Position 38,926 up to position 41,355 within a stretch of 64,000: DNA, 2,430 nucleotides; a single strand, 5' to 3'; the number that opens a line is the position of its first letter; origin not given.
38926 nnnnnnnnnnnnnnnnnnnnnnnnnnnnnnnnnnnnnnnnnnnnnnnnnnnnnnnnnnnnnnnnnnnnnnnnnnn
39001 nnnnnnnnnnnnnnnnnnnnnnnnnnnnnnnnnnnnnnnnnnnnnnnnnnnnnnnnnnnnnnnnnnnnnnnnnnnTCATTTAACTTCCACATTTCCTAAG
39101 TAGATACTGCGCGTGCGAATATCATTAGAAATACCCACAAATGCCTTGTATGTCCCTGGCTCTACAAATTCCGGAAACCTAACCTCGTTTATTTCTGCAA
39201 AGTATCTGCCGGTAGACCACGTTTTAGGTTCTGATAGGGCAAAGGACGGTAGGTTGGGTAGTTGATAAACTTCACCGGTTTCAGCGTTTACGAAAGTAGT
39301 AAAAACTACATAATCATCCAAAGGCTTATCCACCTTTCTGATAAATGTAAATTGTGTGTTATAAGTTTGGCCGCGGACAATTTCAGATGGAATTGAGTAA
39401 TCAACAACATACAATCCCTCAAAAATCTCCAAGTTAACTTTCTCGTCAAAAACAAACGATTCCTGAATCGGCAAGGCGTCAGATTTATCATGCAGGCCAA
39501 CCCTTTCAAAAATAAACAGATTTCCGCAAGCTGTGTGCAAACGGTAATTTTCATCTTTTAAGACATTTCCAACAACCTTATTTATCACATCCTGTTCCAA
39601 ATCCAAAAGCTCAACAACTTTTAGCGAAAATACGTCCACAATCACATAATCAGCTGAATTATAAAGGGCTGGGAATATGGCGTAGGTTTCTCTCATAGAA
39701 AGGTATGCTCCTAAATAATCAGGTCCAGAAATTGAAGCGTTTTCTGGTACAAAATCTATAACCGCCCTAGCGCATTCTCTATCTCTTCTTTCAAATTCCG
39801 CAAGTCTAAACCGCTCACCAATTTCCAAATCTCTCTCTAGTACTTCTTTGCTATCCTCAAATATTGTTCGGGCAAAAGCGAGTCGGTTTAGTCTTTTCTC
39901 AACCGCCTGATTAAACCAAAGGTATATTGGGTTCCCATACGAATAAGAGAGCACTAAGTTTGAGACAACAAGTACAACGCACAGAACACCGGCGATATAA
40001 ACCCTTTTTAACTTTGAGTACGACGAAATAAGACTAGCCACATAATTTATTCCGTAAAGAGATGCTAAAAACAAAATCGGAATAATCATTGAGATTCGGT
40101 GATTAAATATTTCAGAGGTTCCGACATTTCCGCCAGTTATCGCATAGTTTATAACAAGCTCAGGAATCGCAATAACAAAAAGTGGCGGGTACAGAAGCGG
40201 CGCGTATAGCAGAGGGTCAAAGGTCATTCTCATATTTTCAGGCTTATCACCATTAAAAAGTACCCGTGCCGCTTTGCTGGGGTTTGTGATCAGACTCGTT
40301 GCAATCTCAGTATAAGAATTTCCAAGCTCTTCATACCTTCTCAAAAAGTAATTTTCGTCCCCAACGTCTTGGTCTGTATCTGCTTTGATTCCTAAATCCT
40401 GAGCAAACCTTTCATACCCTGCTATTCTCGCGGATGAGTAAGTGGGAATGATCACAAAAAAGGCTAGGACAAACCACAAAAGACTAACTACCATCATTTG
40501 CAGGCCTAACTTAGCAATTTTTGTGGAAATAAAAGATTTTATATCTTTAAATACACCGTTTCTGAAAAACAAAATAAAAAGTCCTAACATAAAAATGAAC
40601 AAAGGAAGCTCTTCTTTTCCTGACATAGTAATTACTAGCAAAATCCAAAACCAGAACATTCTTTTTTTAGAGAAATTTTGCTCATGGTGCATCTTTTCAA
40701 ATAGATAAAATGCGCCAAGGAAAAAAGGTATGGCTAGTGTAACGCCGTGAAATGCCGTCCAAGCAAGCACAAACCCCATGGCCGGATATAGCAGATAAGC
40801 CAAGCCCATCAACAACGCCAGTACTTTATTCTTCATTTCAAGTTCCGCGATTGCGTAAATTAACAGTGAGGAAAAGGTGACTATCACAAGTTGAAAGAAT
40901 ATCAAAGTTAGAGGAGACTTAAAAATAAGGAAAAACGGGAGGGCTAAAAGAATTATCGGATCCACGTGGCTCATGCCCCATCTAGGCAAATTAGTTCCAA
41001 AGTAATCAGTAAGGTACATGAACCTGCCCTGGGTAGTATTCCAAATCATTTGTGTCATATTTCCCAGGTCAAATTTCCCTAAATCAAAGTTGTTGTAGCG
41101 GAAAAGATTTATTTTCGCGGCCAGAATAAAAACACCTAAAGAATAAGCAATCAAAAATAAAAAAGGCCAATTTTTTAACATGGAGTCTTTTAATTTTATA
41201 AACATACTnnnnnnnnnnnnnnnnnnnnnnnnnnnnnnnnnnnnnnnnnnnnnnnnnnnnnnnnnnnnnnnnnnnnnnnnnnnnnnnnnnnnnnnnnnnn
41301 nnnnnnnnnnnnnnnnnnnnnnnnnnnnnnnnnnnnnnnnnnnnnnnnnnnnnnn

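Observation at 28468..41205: Extracytoplasmic glycosylation system: five GT-C-fold membrane proteins, two Wzx-like flippases and an LPG-synthase-like flippase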

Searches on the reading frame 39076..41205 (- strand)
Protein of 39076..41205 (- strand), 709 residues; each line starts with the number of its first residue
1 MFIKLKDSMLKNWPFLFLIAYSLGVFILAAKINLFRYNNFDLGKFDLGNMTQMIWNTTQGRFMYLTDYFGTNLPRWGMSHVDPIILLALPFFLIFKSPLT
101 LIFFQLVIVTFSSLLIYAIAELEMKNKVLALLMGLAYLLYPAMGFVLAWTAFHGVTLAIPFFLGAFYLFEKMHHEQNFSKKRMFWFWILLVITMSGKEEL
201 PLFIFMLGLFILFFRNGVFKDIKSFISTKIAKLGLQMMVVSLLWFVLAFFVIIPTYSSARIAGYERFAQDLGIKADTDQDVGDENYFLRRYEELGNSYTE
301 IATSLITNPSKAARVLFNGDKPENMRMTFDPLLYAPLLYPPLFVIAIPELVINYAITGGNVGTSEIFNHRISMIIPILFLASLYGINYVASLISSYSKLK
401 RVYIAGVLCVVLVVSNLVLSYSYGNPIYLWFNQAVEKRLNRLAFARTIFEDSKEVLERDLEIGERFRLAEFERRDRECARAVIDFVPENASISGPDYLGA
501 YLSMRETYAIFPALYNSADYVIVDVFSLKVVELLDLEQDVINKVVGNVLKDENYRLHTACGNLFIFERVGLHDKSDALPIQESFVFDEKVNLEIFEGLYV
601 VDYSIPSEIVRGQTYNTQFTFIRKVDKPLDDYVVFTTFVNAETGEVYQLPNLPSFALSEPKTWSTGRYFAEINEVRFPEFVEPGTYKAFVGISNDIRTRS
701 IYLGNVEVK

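Call 3: search_protein_families(library=pfam, proteins=[window:39076-41205:-], max_evalue=0.01)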
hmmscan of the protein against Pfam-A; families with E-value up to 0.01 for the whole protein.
window:39076-41205:- (709 aa): 1 family
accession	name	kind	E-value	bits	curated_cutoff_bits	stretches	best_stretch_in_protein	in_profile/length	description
PF09852.15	DUF2079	-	2e-37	129.8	28.2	1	36-421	1-339/459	Predicted membrane protein (DUF2079)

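Call 12: search_protein_families(library=ncbifam, proteins=[window:39076-41205:-], max_evalue=0.01)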
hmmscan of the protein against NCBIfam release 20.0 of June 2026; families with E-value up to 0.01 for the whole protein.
window:39076-41205:- (709 aa): 0 families

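Call 45: find_homologous_proteins(query=window:39076-41205:-, max_evalue=0.001)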
Query window:39076-41205:- (709 aa): 432 proteins with E <= 0.001 among 8000 candidates; the best 120 are listed.
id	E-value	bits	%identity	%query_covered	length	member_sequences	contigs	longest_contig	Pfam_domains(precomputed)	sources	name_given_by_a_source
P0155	0.0e+0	1581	100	100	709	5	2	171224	PF09852.16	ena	-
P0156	0.0e+0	1191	72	100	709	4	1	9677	PF09852.16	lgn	-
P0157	0.0e+0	1165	71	100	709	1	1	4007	PF09852.16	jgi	-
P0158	0.0e+0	1125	68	100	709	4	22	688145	PF09852.16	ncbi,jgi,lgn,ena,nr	ncbi:DUF2079 domain-containing protein [candidate division WWE3 bacterium]|jgi:uncharacterized membr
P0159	0.0e+0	1054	64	99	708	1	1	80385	PF09852.16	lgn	-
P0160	0.0e+0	1011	63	97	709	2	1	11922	PF09852.16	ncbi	-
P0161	8.1e-265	899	56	96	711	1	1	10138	PF09852.16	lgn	-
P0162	4.4e-250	850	52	99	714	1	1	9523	PF09852.16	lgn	-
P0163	1.3e-248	845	53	100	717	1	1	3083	PF09852.16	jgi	jgi:uncharacterized membrane protein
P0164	6.2e-248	843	52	98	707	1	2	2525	PF09852.16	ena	-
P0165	1.5e-247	842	52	100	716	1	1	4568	PF09852.16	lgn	-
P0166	1.1e-245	835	52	98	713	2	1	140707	PF09852.16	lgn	-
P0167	7.7e-245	833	50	100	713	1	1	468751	PF09852.16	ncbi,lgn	-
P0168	3.0e-244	831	52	99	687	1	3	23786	PF09852.16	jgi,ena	-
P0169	3.1e-244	831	50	99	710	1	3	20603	PF09852.16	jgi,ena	-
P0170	5.4e-244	830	51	98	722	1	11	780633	PF09852.16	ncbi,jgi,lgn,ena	jgi:uncharacterized membrane protein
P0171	1.8e-243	828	51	99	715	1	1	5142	PF09852.16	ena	-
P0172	2.2e-242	824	49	99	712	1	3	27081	PF09852.16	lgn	-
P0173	3.6e-242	824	51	96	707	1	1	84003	PF09852.16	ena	-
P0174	5.7e-242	823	52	99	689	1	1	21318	PF09852.16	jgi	jgi:uncharacterized membrane protein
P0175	5.8e-241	820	52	98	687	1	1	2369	PF09852.16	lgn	-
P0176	6.6e-241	820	52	98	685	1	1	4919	PF09852.16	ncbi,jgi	ncbi:MAG: DUF2079 domain-containing protein [Patescibacteria group bacterium]|jgi:uncharacterized me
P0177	7.8e-241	819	52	100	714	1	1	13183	PF09852.16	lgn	-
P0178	1.6e-239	815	50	100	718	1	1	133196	PF09852.16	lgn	-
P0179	2.3e-239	815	51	98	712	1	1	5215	PF09852.16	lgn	-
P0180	2.5e-239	814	53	97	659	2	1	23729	PF09852.16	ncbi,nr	ncbi:DUF2079 domain-containing protein [candidate division WWE3 bacterium]|nr:DUF2079 domain-contain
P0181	3.4e-239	814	50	98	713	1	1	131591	PF09852.16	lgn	-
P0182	1.3e-238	812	51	100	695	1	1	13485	PF09852.16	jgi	jgi:uncharacterized membrane protein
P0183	1.5e-238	812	52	98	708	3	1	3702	PF09852.16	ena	-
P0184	1.9e-238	812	52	97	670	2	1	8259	PF09852.16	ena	-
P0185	2.0e-238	811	53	98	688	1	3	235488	PF09852.16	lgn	-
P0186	7.5e-238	809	50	98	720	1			PF09852.16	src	-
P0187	9.9e-238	809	52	97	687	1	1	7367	PF09852.16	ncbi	-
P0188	1.0e-237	809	51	96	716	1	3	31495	PF09852.16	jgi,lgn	-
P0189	2.8e-237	808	50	98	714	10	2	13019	PF09852.16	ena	-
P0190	4.0e-237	807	50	98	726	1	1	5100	PF09852.16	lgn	-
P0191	4.2e-237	807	51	99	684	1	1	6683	PF09852.16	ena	-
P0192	4.2e-237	807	51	98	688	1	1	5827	PF09852.16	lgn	-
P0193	9.9e-237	806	50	100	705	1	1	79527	PF09852.16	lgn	-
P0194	2.8e-236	804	51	99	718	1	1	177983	PF09852.16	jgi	jgi:uncharacterized membrane protein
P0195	3.6e-236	804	50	98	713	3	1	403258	PF09852.16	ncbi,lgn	-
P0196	4.1e-236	804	50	96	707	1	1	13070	PF09852.16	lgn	-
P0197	1.3e-235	802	51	98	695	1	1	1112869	PF09852.16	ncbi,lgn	ncbi:MAG: DUF2079 domain-containing protein [Patescibacteria group bacterium]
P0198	1.7e-235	802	51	98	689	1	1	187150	PF09852.16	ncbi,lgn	-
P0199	1.9e-235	802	50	98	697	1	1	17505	PF09852.16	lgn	-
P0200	3.7e-235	801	52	96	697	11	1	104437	PF09852.16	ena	-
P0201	4.1e-235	800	49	98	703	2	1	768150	PF09852.16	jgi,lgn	-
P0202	5.6e-235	800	50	98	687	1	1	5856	PF09852.16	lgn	-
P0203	6.1e-235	800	50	100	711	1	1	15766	PF09852.16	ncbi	ncbi:DUF2079 domain-containing protein [Patescibacteria group bacterium]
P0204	1.2e-234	799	50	99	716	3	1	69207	PF09852.16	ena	-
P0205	1.3e-234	799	50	100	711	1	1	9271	PF09852.16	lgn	-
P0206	1.3e-234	799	51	98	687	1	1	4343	PF09852.16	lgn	-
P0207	1.4e-234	799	51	98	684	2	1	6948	PF09852.16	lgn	-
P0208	1.4e-234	799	51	96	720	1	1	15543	PF09852.16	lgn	-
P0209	1.4e-234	799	53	95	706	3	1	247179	PF09852.16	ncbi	-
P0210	1.7e-234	798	49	96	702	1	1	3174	PF09852.16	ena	-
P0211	1.9e-234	798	49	96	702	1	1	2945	PF09852.16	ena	-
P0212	2.4e-234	798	52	98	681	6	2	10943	PF09852.16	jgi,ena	-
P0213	2.6e-234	798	51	97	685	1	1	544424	PF09852.16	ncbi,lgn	-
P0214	2.7e-234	798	52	98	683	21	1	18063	PF09852.16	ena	-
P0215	3.0e-234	798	49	98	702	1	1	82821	PF09852.16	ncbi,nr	ncbi:MAG: hypothetical protein UU92_C0001G0050 [candidate division WWE3 bacterium GW2011_GWA1_42_12]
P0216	4.2e-234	797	50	98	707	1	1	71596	PF09852.16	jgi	jgi:uncharacterized membrane protein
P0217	6.6e-234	796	49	96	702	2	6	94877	PF09852.16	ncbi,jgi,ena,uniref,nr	ncbi:hypothetical protein A3K01_02745 [candidate division WWE3 bacterium RIFOXYD1_FULL_43_17]|uniref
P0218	7.2e-234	796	51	99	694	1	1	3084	PF09852.16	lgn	-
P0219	1.3e-233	795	50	96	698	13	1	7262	PF09852.16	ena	-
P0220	1.5e-233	795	50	96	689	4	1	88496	PF09852.16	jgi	-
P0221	5.1e-233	794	48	96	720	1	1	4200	PF09852.16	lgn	-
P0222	5.6e-233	793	50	96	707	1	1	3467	PF09852.16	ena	-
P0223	8.9e-233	793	50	95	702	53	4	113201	PF09852.16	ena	-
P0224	9.7e-233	793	50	99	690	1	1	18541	PF09852.16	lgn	-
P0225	1.2e-232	792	48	98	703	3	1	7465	PF09852.16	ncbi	-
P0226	1.6e-232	792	50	98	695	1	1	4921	PF09852.16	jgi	jgi:uncharacterized membrane protein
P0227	1.8e-232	792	50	99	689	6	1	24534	PF09852.16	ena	-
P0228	2.3e-232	791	49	98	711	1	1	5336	PF09852.16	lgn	-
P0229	2.7e-232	791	50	96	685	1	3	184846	PF09852.16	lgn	-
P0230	2.8e-232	791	49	96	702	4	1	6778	PF09852.16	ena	-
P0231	3.2e-232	791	50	96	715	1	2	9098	PF09852.16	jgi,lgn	-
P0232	3.4e-232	791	49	100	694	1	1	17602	PF09852.16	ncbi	-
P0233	5.0e-232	790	50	97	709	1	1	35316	PF09852.16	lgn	-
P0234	6.7e-232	790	48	99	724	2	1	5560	PF09852.16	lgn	-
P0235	1.1e-231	789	48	100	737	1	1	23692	PF09852.16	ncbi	-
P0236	1.2e-231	789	50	99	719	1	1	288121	PF09852.16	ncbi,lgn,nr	ncbi:DUF2079 domain-containing protein [Patescibacteria group bacterium]|nr:DUF2079 domain-containin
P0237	1.4e-231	789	50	99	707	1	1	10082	PF09852.16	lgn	-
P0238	2.3e-231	788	50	98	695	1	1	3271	PF09852.16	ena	-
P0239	2.4e-231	788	50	96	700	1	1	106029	PF09852.16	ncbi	ncbi:DUF2079 domain-containing protein [Patescibacteria group bacterium]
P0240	3.4e-231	787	49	97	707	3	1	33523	PF09852.16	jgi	-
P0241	4.5e-231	787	50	99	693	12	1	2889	PF09852.16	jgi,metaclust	metaclust:\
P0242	5.1e-231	787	50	99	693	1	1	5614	PF09852.16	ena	-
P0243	5.5e-231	787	47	99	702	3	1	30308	PF09852.16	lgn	-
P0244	1.1e-230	786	50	98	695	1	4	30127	PF09852.16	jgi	jgi:uncharacterized membrane protein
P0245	2.1e-230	785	48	96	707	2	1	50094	PF09852.16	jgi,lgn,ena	-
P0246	5.1e-230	784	48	100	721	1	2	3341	PF09852.16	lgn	-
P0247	6.9e-230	783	48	97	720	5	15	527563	PF09852.16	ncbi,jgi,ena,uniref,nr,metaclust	ncbi:hypothetical protein A3F07_00775 [candidate division WWE3 bacterium RIFCSPHIGHO2_12_FULL_38_15]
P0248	8.1e-230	783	50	99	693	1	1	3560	PF09852.16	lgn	-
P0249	1.3e-229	782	50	99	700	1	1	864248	PF09852.16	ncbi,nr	ncbi:DUF2079 domain-containing protein [candidate division WWE3 bacterium]|nr:DUF2079 domain-contain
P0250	1.7e-229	782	50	99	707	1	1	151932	PF09852.16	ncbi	-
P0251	2.1e-229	782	49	99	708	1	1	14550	PF09852.16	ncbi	-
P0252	2.9e-229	781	48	99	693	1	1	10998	PF09852.16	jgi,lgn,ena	-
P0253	3.3e-229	781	49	98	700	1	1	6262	PF09852.16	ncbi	-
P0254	8.3e-229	780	49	99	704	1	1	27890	PF09852.16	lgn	-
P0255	9.6e-229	779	48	99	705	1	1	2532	PF09852.16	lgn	-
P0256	1.7e-228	779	50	98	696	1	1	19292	PF09852.16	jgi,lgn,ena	-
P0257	3.2e-228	778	49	99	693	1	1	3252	PF09852.16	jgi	-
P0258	5.6e-228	777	50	96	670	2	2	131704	PF09852.16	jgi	jgi:uncharacterized membrane protein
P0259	1.0e-227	776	51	98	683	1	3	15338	PF09852.16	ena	-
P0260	1.5e-227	775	49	97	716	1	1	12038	PF09852.16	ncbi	-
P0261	1.9e-227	775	49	98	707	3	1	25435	PF09852.16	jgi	-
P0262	1.9e-227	775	49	96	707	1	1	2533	PF09852.16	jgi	jgi:uncharacterized membrane protein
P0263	3.2e-227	774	50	100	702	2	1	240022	PF09852.16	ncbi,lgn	ncbi:MAG: DUF2079 domain-containing protein [Patescibacteria group bacterium]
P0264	4.9e-227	774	50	97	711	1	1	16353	PF09852.16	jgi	jgi:uncharacterized membrane protein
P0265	6.2e-227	773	48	99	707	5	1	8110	PF09852.16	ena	-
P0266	1.3e-226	772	50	98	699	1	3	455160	PF09852.16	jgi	jgi:uncharacterized membrane protein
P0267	2.0e-226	772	50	96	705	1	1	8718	PF09852.16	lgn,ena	-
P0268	2.1e-226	772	49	97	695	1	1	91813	PF09852.16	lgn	-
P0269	2.3e-226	772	49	99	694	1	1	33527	PF09852.16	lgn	-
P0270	8.3e-226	770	49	96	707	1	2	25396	PF09852.16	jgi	-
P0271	1.3e-225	769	49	99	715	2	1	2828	PF09852.16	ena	-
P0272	1.3e-225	769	49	100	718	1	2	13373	PF09852.16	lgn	-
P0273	1.8e-225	769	49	100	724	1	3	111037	PF09852.16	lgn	-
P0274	2.8e-225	768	50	97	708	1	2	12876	PF09852.16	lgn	-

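Call 63: predict_structure(alignment_id=A3)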
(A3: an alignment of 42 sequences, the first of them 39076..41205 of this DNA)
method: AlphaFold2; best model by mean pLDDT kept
length: 709 residues; sequences in the alignment: 42
mean_pLDDT: 87.3   pTM: 0.84
mean pLDDT of the five models: 87.3, 85.1, 84.6, 84.4, 81.8
residues with pLDDT >= 90: 359; 70-90: 303; 50-70: 35; < 50: 12
segments of 3 or more residues with pLDDT < 50: 440-448
pLDDT, mean of each block of 10 residues (from residue 1): 77 94 95 90 88 94 89 86 93 95 95 98 96 96 89 90 98 94 97 92 96 83 85 95 92 88 88 67 70 82 88 86 90 95 92 78 75 91 96 93 96 94 86 68 39 67 80 75 87 92 91 92 81 77 88 89 90 83 91 90 93 91 89 88 82 87 90 86 89 83 92
secondary structure, 60 per line:
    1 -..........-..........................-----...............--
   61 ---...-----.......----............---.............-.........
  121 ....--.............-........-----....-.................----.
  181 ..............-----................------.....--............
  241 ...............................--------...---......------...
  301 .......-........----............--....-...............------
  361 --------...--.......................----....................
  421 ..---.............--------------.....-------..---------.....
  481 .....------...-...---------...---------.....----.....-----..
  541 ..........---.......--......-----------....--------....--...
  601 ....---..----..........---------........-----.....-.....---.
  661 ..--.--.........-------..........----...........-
elements in order (helices of 4 or more, strands of 3 or more residues): H2-11 H13-38 H44-58 E64-66 E72-74 H75-78 H83-94 H98-110 H112-124 H127-139 H141-148 H154-157 H159-175 H180-194 H200-215 H222-226 H229-271 H286-291 H298-307 H309-316 H321-332 H335-338 H340-354 H374-396 H401-422 H426-438 H453-457 H476-485 E492-494 E508-510 E520-524 H529-533 H539-550 E554-560 E563-568 E580-583 E592-595 E598-604 E614-623 E633-640 E646-650 H652-656 E668-676 E684-693 E698-708

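Call 65: fold_search(model_id=the predicted structure, library=pdb)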
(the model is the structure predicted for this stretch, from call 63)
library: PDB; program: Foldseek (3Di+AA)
matches with E <= 10: 1395; with E <= 0.001: 15
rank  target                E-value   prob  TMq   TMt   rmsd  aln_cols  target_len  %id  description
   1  3wak                  2.3e-06  1.00  0.38  0.33  17.9       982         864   11  Crystal structure of the Archaeoglobus fulgidus oligosaccharyltransferase (O29867_ARCFU) in the apo form (released 2013-10-30)
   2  7e9s_A                3.0e-06  1.00  0.38  0.33  17.8       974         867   10  Archaeal oligosaccharyltransferase AglB from Archaeoglobus fulgidus in complex with an inhibitory peptide and a dolich (released 2021-09-08)
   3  5gmy_A                4.8e-06  1.00  0.40  0.35  17.8       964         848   10  Crystal structure of the Archaeoglobus fulgidus oligosaccharyltransferase (O29867_ARCFU) tethered with an acceptor pep (released 2017-02-01)
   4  7zlg_A                1.8e-05  1.00  0.36  0.38  13.9       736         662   10  Cryo-EM structure of C-mannosyltransferase CeDPY19, in complex with acceptor peptide and bound to CMT2-Fab and anti-Fa (released 2023-01-11)
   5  6ftg_5                2.5e-05  1.00  0.37  0.40  13.7       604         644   14  Subtomogram average of OST-containing ribosome-translocon complexes from canine rough microsomal membranes (released 2018-03-21)
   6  7zlh_A                2.6e-05  1.00  0.32  0.34  17.0       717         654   12  Cryo-EM structure of C-mannosyltransferase CeDPY19, in apo state, bound to CMT2-Fab and anti-Fab nanobody (released 2023-01-11)
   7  9n9j_I                4.0e-05  1.00  0.41  0.41  15.3       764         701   10  Structure of a GRP94 folding intermediate engaged with a CCDC134- and FKBP11-bound secretory translocon (released 2025-11-19)
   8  3waj                  4.0e-05  1.00  0.39  0.36  18.4       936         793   10  Crystal structure of the Archaeoglobus fulgidus oligosaccharyltransferase (O29867_ARCFU) complex with Zn and sulfate (released 2013-10-30)
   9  8pn9_A                7.2e-05  1.00  0.37  0.39  15.4       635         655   11  Structure of human oligosaccharyltransferase OST-A complex bound to NGI-1 (released 2024-05-08)
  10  7zli_A                9.6e-05  1.00  0.36  0.38  13.1       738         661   10  Cryo-EM structure of C-mannosyltransferase CeDPY19, in complex with Dol25-P-Man and bound to CMT2-Fab and anti-Fab nan (released 2023-01-11)
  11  6s7o_A                1.4e-04  1.00  0.40  0.42  15.2       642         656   12  Cryo-EM structure of human oligosaccharyltransferase complex OST-A (released 2019-12-18)
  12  8b6l_I                1.7e-04  1.00  0.40  0.41  15.5       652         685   11  Subtomogram average of the human Sec61-TRAP-OSTA-translocon (released 2022-12-07)
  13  7oci_F                3.6e-04  1.00  0.35  0.38  13.2       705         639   11  Cryo-EM structure of yeast Ost6p containing oligosaccharyltransferase complex (released 2022-02-16)
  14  8agc_A                6.7e-04  1.00  0.37  0.38  16.4       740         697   10  Structure of yeast oligosaccharylransferase complex with lipid-linked oligosaccharide and non-acceptor peptide bound (released 2022-12-07)
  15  5f15                  7.0e-04  1.00  0.37  0.47  14.3       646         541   11  Crystal Structure of ArnT from Cupriavidus metallidurans bound to Undecaprenyl phosphate (released 2016-02-17)
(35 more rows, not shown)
